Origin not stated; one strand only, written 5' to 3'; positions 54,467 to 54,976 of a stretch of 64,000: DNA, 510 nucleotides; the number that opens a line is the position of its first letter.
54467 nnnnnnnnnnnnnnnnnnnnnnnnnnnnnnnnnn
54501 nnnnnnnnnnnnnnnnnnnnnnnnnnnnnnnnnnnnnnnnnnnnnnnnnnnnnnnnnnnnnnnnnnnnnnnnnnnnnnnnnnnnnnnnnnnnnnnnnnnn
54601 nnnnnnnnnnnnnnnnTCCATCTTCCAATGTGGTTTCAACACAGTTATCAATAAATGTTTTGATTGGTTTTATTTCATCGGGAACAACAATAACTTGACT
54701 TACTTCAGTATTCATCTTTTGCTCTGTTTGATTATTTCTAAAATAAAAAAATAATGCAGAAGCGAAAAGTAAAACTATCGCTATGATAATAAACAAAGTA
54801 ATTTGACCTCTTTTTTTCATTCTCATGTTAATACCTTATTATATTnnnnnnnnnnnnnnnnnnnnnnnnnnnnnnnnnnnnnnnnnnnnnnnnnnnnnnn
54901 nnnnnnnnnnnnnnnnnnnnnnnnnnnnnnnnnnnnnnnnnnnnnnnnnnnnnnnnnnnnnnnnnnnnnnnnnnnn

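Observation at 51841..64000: Second surface-protein island on the minus strand: giant secreted proteins followed by a 722-aa class-III-signal protein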

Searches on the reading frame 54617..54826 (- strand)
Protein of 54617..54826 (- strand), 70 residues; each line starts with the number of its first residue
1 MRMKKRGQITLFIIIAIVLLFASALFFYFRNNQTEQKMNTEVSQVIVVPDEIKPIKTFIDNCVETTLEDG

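Call 104: search_protein_families(library=pfam, proteins=[window:54617-54826:-], max_evalue=1)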
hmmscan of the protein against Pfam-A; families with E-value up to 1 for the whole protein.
seq(70 aa): 12 families
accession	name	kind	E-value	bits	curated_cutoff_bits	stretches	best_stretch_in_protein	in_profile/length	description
PF02489.21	Herpes_glycop_H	-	0.0089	15.1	20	1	14-67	261-314/501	Herpesvirus glycoprotein H main domain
PF13850.11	ERGIC_N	-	0.012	16.2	27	1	4-36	19-51/91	Endoplasmic Reticulum-Golgi Intermediate Compartment (ERGIC)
PF05170.20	AsmA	-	0.014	14.7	29.8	1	3-44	1-44/607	AsmA family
PF14296.11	O-ag_pol_Wzy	-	0.016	14.3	26.6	1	7-40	251-286/468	O-antigen polysaccharide polymerase Wzy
PF25686.1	Betaherpes_U91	-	0.03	14.2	27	1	12-66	18-70/157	Betaherpesvirus U91 protein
PF02699.20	YajC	-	0.033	14.5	28.2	1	14-52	3-41/78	Preprotein translocase subunit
PF14575.11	EphA2_TM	-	0.063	14.4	28.9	1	12-60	6-54/74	Ephrin type-A receptor 2 transmembrane domain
PF05545.16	FixQ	-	0.086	13.2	29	1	11-34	12-35/49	Cbb3-type cytochrome oxidase component FixQ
PF02402.22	Lysis_col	-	0.12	12.7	27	1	3-31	1-29/49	Lysis protein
PF13400.11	Tad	-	0.14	13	22.3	1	7-27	1-21/47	Putative Flp pilus-assembly TadE/G-like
PF06480.20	FtsH_ext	-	0.14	12.8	25.5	1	12-53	4-54/103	FtsH Extracellular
PF00335.26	Tetraspanin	-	0.14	12.2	32.1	1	11-44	81-114/225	Tetraspanin family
